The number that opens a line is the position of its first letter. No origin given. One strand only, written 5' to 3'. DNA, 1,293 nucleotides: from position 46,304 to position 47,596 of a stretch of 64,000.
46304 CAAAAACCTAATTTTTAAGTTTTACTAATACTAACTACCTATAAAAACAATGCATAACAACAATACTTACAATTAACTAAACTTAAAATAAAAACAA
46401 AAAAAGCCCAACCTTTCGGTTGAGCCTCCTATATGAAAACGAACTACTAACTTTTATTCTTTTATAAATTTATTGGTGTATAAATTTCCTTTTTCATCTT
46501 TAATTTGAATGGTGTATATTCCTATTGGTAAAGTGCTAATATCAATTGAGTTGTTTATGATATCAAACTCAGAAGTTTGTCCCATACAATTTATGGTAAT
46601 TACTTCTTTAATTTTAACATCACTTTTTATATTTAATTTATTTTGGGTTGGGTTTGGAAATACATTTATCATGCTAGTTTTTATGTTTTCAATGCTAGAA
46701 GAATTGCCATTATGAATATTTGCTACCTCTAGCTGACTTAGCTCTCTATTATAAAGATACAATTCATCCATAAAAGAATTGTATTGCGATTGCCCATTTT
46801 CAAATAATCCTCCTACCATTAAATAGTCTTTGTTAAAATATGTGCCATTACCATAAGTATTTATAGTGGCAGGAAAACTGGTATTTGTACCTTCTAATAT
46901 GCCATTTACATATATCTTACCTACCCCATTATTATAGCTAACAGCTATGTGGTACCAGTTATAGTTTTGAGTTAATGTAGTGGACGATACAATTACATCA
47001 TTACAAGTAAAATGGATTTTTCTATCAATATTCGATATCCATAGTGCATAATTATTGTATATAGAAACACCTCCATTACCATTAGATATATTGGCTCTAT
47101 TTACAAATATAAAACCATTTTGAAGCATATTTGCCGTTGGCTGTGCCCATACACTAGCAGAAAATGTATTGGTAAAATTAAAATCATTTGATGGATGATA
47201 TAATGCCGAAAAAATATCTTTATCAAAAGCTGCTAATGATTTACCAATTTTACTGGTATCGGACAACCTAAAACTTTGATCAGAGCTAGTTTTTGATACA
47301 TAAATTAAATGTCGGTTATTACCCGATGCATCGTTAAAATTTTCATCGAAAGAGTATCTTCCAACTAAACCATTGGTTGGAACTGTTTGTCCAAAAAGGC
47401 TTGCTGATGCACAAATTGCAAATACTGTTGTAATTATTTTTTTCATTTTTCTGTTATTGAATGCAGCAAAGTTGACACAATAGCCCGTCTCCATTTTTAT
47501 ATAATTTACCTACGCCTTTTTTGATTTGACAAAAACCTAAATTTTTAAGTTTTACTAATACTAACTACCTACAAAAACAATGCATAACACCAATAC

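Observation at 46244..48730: Tandem T9SS LamG-lectin cassettes with conserved 5' leader/signal and 3' CTD/terminator modules, feeding into a giant adhesin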

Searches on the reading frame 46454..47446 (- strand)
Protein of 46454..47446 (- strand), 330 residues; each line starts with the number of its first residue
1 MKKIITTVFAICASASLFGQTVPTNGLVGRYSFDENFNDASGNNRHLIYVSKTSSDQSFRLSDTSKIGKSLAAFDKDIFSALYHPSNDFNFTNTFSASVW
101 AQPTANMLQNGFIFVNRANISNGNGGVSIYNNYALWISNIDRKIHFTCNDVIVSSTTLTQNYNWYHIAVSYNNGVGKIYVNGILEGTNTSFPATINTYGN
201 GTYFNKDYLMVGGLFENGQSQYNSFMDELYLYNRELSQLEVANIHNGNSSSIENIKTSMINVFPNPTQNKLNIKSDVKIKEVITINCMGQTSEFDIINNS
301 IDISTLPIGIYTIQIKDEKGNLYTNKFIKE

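Call 6: search_protein_families(library=pfam, proteins=[window:46454-47446:-], max_evalue=0.01)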
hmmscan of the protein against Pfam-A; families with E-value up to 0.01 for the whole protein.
window:46454-47446:- (330 aa): 3 families
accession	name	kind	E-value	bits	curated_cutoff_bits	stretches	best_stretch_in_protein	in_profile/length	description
PF13385.13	Laminin_G_3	-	2.3e-18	67.2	27.6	1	82-242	7-151/151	Concanavalin A-like lectin/glucanases superfamily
PF18962.6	Por_Secre_tail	-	3.2e-08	34.2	27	1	262-328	1-74/75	Secretion system C-terminal sorting domain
PF16967.11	TcfC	-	0.0024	17.9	29.4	0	293-316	28-51/68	E-set like domain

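Call 11: find_encoding_contigs(protein=window:46454-47446:-, flank=10000, max_places=10)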
Protein window:46454-47446:- (330 aa): 2 contigs read that carry it; 2 places shown.
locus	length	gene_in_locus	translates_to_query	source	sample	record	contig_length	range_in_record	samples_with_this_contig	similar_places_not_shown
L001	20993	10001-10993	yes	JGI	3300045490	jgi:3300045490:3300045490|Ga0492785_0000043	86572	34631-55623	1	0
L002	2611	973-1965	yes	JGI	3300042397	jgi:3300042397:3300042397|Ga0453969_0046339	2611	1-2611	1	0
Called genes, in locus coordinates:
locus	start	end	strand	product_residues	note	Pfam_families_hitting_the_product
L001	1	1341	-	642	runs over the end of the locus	PF01494:FAD_binding_3, PF01323:DSBA, PF13743:Thioredoxin_5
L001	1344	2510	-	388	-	PF00155:Aminotran_1_2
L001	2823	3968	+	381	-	PF02771:Acyl-CoA_dh_N, PF02770:Acyl-CoA_dh_M, PF00441:Acyl-CoA_dh_1, PF08028:Acyl-CoA_dh_2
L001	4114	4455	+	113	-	-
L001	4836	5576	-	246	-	PF00072:Response_reg, PF04397:LytTR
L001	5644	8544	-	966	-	PF07494:Reg_prop (faint), PF06580:His_kinase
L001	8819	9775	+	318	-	PF13385:Laminin_G_3, PF18962:Por_Secre_tail (weak)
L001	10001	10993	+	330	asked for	PF13385:Laminin_G_3, PF18962:Por_Secre_tail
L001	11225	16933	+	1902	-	PF06832:BiPBP_C (faint), PF13385:Laminin_G_3, PF13895:Ig_2 (weak), PF13927:Ig_3 (weak), PF13385:Laminin_G_3, PF13927:Ig_3 (weak), PF13895:Ig_2 (weak), PF18962:Por_Secre_tail, +8 more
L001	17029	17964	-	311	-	-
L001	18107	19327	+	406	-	PF06779:MFS_4 (weak), PF07690:MFS_1, PF00083:Sugar_tr, PF07690:MFS_1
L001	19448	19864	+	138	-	PF01575:MaoC_dehydratas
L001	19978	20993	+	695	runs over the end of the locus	PF07676:PD40 (faint), PF26550:Tricorn_2nd, PF26549:Tricorn_N (weak), PF02129:Peptidase_S15, PF00561:Abhydrolase_1 (weak), PF00326:Peptidase_S9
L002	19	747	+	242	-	PF13385:Laminin_G_3, PF18962:Por_Secre_tail (weak)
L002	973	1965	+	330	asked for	PF13385:Laminin_G_3, PF18962:Por_Secre_tail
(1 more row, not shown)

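Call 13: find_homologous_proteins(query=window:46454-47446:-, max_evalue=0.001)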
Query window:46454-47446:- (330 aa): 10 proteins with E <= 0.001 among 1318 candidates.
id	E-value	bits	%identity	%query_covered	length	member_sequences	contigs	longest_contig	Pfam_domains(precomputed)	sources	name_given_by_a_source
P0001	1.1e-205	700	97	100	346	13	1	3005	PF13385.14,PF18962.8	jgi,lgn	jgi:hypothetical protein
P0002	1.3e-75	273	46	100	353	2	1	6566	PF13385.14,PF18962.8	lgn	-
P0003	8.8e-75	270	46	100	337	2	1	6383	PF13385.14,PF18962.8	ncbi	ncbi:MAG: LamG-like jellyroll fold domain-containing protein [Candidatus Methylacidiphilales bacteri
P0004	3.6e-74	268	45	100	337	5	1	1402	PF13385.14,PF18962.8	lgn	-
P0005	1.0e-73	266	46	100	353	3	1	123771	PF13385.14,PF18962.8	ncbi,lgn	-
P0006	2.0e-35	141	36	100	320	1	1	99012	PF13385.14,PF18962.8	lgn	-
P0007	1.7e-32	131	33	100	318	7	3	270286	PF13385.14,PF18962.8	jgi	jgi:hypothetical protein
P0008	9.2e-31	125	32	100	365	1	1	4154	PF13385.14,PF18962.8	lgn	-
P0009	3.9e-29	120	34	100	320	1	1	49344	PF13385.14,PF18962.8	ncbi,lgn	-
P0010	1.2e-17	82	48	26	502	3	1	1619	PF18962.8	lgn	-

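Call 16: find_encoding_contigs(protein=P0005, flank=10000, max_places=4)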
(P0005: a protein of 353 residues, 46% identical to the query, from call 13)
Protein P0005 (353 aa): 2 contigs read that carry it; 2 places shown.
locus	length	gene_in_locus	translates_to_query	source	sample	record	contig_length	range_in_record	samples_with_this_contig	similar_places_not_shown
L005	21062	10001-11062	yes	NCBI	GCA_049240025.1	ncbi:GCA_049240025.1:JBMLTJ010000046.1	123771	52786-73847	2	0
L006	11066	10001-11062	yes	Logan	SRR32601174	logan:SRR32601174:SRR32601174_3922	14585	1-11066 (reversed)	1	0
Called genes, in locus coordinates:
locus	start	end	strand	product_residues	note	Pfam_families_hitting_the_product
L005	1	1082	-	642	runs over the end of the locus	PF01494:FAD_binding_3, PF01323:DSBA, PF13743:Thioredoxin_5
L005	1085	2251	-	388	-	PF00155:Aminotran_1_2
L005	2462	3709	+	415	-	PF02771:Acyl-CoA_dh_N, PF02770:Acyl-CoA_dh_M, PF00441:Acyl-CoA_dh_1, PF08028:Acyl-CoA_dh_2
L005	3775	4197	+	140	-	-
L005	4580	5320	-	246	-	PF00072:Response_reg, PF04397:LytTR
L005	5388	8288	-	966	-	PF07494:Reg_prop (faint), PF06580:His_kinase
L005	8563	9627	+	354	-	PF13385:Laminin_G_3, PF18962:Por_Secre_tail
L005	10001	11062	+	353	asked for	PF13385:Laminin_G_3, PF18962:Por_Secre_tail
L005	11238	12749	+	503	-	PF13385:Laminin_G_3 (weak), PF18962:Por_Secre_tail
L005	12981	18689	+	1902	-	PF13385:Laminin_G_3, PF13927:Ig_3 (weak), PF13895:Ig_2 (weak), PF13385:Laminin_G_3, PF13927:Ig_3 (weak), PF13895:Ig_2 (weak), PF13927:Ig_3 (weak), PF18962:Por_Secre_tail, +7 more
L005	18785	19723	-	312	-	-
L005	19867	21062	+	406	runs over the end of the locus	PF06779:MFS_4 (weak), PF07690:MFS_1, PF00083:Sugar_tr, PF07690:MFS_1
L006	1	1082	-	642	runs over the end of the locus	PF01494:FAD_binding_3, PF01323:DSBA, PF13743:Thioredoxin_5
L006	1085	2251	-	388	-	PF00155:Aminotran_1_2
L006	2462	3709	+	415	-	PF02771:Acyl-CoA_dh_N, PF02770:Acyl-CoA_dh_M, PF00441:Acyl-CoA_dh_1, PF08028:Acyl-CoA_dh_2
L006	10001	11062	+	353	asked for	PF13385:Laminin_G_3, PF18962:Por_Secre_tail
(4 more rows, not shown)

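Call 17: find_encoding_contigs(protein=P0006, flank=10000, max_places=4)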
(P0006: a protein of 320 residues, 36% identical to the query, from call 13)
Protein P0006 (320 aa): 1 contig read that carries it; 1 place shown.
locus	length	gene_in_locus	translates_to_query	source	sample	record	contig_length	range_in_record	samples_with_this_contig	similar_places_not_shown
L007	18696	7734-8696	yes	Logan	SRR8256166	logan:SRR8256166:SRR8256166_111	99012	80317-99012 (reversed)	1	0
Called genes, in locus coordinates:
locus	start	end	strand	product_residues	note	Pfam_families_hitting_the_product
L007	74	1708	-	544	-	PF17900:Peptidase_M1_N, PF01433:Peptidase_M1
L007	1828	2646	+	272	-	PF00106:adh_short, PF13561:adh_short_C2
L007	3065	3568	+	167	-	-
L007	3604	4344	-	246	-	PF00072:Response_reg, PF04397:LytTR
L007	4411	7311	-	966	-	PF07494:Reg_prop (faint), PF06580:His_kinase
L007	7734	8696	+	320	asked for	PF13385:Laminin_G_3, PF18962:Por_Secre_tail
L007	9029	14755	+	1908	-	PF13385:Laminin_G_3, PF13927:Ig_3 (weak), PF13895:Ig_2, PF13927:Ig_3 (weak), PF13385:Laminin_G_3, PF13927:Ig_3 (weak), PF13895:Ig_2 (weak), PF18962:Por_Secre_tail, +9 more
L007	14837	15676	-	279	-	PF01435:Peptidase_M48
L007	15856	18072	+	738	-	PF22896:OB_RNR_1st (faint), PF08206:OB_RNB, PF17876:CSD2 (weak), PF08206:OB_RNB, PF17849:OB_Dis3, PF17876:CSD2, PF00773:RNB, PF00575:S1, +2 more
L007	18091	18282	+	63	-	-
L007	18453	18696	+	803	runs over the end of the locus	PF01751:Toprim, PF01131:Topoisom_bac, PF13368:Toprim_C_rpt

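Call 18: find_encoding_contigs(protein=P0009, flank=10000, max_places=4)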
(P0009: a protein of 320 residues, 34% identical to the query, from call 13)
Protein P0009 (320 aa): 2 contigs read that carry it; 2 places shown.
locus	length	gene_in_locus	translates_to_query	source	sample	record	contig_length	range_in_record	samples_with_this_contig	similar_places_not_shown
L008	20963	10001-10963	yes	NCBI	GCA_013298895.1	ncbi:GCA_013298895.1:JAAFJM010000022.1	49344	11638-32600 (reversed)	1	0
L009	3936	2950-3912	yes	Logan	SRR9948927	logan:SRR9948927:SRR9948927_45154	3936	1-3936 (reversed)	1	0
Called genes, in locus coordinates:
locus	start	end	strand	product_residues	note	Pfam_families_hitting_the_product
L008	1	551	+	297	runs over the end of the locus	PF12836:HHH_3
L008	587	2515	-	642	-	PF01494:FAD_binding_3, PF01323:DSBA, PF13743:Thioredoxin_5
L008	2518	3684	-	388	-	PF00155:Aminotran_1_2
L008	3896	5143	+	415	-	PF02771:Acyl-CoA_dh_N, PF02770:Acyl-CoA_dh_M, PF00441:Acyl-CoA_dh_1, PF08028:Acyl-CoA_dh_2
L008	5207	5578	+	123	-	-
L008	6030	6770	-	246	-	PF00072:Response_reg, PF04397:LytTR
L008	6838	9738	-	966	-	PF07494:Reg_prop (faint), PF06580:His_kinase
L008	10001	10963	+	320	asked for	PF13385:Laminin_G_3, PF18962:Por_Secre_tail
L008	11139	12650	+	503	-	PF13385:Laminin_G_3 (weak), PF18962:Por_Secre_tail (weak)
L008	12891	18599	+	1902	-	PF06832:BiPBP_C (faint), PF00047:ig (faint), PF13385:Laminin_G_3, PF13927:Ig_3 (weak), PF13895:Ig_2 (weak), PF13385:Laminin_G_3, PF13927:Ig_3 (weak), PF18962:Por_Secre_tail, +5 more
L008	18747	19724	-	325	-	-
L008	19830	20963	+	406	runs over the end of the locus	PF06779:MFS_4 (weak), PF07690:MFS_1, PF00083:Sugar_tr, PF07690:MFS_1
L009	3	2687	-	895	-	?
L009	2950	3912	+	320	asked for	PF13385:Laminin_G_3, PF18962:Por_Secre_tail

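Call 25: find_related_loci(query=A1, collection=genome_contigs, flank=10000)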
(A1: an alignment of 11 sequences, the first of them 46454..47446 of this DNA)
Query A1 (330 aa) in genome_contigs; peptide patterns used: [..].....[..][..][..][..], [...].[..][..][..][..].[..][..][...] (x = any residue, [..] = any of these).
600 stretches matched a pattern (row limit reached: there are more); 222 encode a relative of the query (tblastn E <= 1e-3); the best 80 are kept; 80 distinct loci.
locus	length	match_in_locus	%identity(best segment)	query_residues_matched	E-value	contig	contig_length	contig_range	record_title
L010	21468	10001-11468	95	1-330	0e+0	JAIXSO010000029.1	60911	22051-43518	MAG: Bacteroidetes bacterium isolate C8_MAG_00008 pond_C8_MAG_00008_000000000030, whole genome shotgun sequence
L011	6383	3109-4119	46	1-330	5e-80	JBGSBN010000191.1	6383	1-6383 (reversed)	MAG: Candidatus Methylacidiphilales bacterium isolate NCIPD_CMAR_MAG_16 k141_1267893_length_6435_cov_7.1352, whole genom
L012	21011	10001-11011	46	1-330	5e-79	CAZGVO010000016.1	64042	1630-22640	MAG TPA_asm: uncultured Bifidobacterium sp. isolate binchicken_co328_134 genome assembly, contig: NODE_248_length_64042_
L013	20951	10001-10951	34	4-330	3e-36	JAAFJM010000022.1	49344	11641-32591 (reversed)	MAG: Bacteroidetes bacterium isolate bin39.metabat.b16b17b19.001 WN_Bacteroidetes_5_scaffold_22, whole genome shotgun se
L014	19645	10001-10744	33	1-252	2e-30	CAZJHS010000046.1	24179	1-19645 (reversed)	MAG TPA_asm: uncultured Chitinophaga sp. isolate binchicken_co328_172 genome assembly, contig: NODE_1194_length_24179_co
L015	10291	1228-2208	29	39-264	5e-14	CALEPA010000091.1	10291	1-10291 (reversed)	MAG TPA_asm: uncultured Candidatus Marinimicrobia bacterium isolate DRR093005_bin.25_CONCOCT_v1.1_MAG genome assembly, c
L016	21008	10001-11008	26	1-318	4e-13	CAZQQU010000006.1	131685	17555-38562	MAG TPA_asm: uncultured Flavobacteriaceae bacterium isolate SRP268622_co1_383 genome assembly, contig: NODE_145_length_1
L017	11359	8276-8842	29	149-330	7e-13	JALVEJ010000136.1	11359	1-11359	MAG: Flavobacteriales bacterium isolate 134-614_metabat2_scaf2bin.100 134-614_scaffold_3150_c1, whole genome shotgun seq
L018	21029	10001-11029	25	1-329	1e-12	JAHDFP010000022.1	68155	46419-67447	MAG: Saprospiraceae bacterium isolate MAG-25 RZ_1124, whole genome shotgun sequence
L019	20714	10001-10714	27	22-272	7e-12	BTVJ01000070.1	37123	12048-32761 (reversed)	MAG: Myxococcales bacterium AMX-MBFR-64 DNA, sequence070, whole genome shotgun sequence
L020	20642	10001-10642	31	22-246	2e-11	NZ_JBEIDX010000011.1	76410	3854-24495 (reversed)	MAG: Flavobacterium sp. isolate Sample-101-S75-bin-53 Sample_101_S75-bin_53-k141_530126, whole genome shotgun sequence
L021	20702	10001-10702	24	1-260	2e-11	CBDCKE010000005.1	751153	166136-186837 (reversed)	MAG: Flavipsychrobacter sp. isolate 9dcdfeb3-3035-4590-ad4f-dcd76a4a42cf genome assembly, contig: contig_5, whole genome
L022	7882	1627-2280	26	23-249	1e-11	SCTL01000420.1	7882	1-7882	MAG: Verrucomicrobia bacterium isolate FW301_bin.11 FW301_bin.11-28847, whole genome shotgun sequence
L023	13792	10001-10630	26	26-252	8e-11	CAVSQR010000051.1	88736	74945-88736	MAG: uncultured delta proteobacterium isolate MFD01299.bin.3.1 genome assembly, contig: contig_33664, whole genome shotg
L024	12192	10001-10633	28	24-246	8e-11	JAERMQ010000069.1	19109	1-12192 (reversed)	MAG: Ignavibacteria bacterium isolate CoA_1_bin.73 scaffold_735, whole genome shotgun sequence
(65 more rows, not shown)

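Call 29: find_encoding_contigs(protein=P0001, flank=10000, max_places=10)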
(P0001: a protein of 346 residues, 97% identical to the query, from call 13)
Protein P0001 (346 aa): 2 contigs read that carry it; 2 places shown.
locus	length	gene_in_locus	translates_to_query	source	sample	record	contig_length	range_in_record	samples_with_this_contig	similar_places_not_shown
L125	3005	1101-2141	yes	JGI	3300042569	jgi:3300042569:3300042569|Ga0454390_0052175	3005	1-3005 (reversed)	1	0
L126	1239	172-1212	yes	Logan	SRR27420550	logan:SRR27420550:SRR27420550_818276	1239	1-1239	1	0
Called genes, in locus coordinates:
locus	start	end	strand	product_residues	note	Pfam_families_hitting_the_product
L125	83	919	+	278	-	PF13385:Laminin_G_3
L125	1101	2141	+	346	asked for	PF13385:Laminin_G_3, PF18962:Por_Secre_tail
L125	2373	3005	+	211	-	?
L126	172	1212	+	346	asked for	PF13385:Laminin_G_3, PF18962:Por_Secre_tail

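Call 30: find_encoding_contigs(protein=P0008, flank=10000, max_places=6)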
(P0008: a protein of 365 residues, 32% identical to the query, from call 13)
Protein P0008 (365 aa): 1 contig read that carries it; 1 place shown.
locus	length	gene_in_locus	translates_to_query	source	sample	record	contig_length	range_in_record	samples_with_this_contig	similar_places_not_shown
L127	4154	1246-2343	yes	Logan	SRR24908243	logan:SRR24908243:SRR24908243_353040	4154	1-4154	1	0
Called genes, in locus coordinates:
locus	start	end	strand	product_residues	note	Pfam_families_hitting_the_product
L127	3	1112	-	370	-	?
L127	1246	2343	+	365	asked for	PF13385:Laminin_G_3, PF18962:Por_Secre_tail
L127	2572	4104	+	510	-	PF18962:Por_Secre_tail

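Call 31: find_encoding_contigs(protein=P0002, flank=10000, max_places=6)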
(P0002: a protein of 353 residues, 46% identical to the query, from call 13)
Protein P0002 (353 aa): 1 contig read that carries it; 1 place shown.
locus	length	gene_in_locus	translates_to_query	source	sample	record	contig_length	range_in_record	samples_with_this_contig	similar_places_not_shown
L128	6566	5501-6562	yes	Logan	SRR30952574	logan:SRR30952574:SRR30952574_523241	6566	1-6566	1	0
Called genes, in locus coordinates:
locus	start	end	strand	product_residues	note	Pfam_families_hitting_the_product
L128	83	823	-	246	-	PF00072:Response_reg, PF04397:LytTR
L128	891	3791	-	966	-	PF07494:Reg_prop (faint), PF06580:His_kinase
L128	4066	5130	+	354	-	PF13385:Laminin_G_3, PF18962:Por_Secre_tail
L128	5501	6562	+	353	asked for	PF13385:Laminin_G_3, PF18962:Por_Secre_tail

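Call 39: search_solved_structures(query=A1, max_evalue=0.01)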
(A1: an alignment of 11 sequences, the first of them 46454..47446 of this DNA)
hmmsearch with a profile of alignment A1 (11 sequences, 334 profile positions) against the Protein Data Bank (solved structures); distinct sequences matched with E-value up to 0.01: 15.
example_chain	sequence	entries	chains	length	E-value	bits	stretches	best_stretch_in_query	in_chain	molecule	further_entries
5hon_A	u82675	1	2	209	1e-10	44.6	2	165-247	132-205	Extracellular arabinanase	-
5ho0_A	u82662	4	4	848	5.9e-09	38.8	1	165-247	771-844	Extracellular arabinanase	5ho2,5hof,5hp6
4qvs_A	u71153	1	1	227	7.9e-07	31.8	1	152-248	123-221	S-layer domain-containing protein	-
3azv_A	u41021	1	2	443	2.1e-06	30.5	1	80-257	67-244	D/C mosaic neurotoxin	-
3n7m_A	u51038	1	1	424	2.1e-06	30.4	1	80-257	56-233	Neurotoxin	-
3n7l_A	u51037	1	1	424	2.2e-06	30.4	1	80-257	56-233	Neurotoxin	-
4isq_A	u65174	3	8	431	2.2e-06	30.3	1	80-257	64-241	Neurotoxin | Botulinum neurotoxin D/C protein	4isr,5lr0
4fvv_A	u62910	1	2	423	2.3e-06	30.3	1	80-257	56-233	Neurotoxin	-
3azw_A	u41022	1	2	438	2.3e-06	30.3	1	80-257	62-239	D/C mosaic neurotoxin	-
3n7k_A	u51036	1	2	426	2.9e-06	30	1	75-257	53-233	Botulinum neurotoxin type C1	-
3r4s_A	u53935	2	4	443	3.2e-06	29.8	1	76-257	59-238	Botulinum neurotoxin type C1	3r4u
7pzj_A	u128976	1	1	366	6.4e-06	28.8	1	235-323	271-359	Lipase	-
6ype_A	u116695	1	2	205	0.00029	23.4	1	144-272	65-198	Neuronal pentraxin-1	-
8glj_D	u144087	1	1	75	0.0025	20.3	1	264-333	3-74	Por secretion system C-terminal sorting domain-containing protein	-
1wcs_A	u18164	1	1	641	0.0041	19.6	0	167-248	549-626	SIALIDASE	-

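Call 40: search_protein_families(library=pfam, proteins=[L005:8563-9627:+, L005:11238-12749:+, L127:2572-4104:+], max_evalue=0.01)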
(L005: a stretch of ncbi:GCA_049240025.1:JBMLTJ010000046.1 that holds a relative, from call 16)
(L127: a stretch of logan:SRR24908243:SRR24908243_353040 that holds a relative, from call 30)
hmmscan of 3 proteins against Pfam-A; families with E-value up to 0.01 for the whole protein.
L005:8563-9627:+ (354 aa): 2 families
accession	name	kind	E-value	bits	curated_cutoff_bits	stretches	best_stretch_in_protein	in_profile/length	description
PF18962.6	Por_Secre_tail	-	1e-11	45.4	27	1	288-352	1-70/75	Secretion system C-terminal sorting domain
PF13385.13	Laminin_G_3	-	4.7e-10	40.2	27.6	1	79-263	16-149/151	Concanavalin A-like lectin/glucanases superfamily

L005:11238-12749:+ (503 aa): 2 families
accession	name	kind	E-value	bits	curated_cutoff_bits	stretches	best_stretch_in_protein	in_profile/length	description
PF18962.6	Por_Secre_tail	-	4.7e-08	33.6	27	1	435-496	1-70/75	Secretion system C-terminal sorting domain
PF13385.13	Laminin_G_3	-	8.1e-07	29.7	27.6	1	88-213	16-147/151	Concanavalin A-like lectin/glucanases superfamily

L127:2572-4104:+ (510 aa): 2 families
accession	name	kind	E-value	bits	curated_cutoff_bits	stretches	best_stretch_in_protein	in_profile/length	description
PF18962.6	Por_Secre_tail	-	1.4e-12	48.2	27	1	441-507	1-73/75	Secretion system C-terminal sorting domain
PF13385.13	Laminin_G_3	-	9.6e-05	23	27.6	1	79-217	4-146/151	Concanavalin A-like lectin/glucanases superfamily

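Call 69: search_protein_families(library=ncbifam, proteins=[window:46454-47446:-], max_evalue=0.001)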
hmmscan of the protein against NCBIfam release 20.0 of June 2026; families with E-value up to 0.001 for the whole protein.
window:46454-47446:- (330 aa): 2 families
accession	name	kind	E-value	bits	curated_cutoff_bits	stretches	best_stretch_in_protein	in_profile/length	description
TIGR04183.1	Por_Secre_tail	domain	4.6e-07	29.7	23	1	262-330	1-72/72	T9SS type A sorting domain-containing protein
NF052521.1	TafC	equivalog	2.4e-06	26.9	410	1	51-247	177-362/373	TafC family fimbrial protein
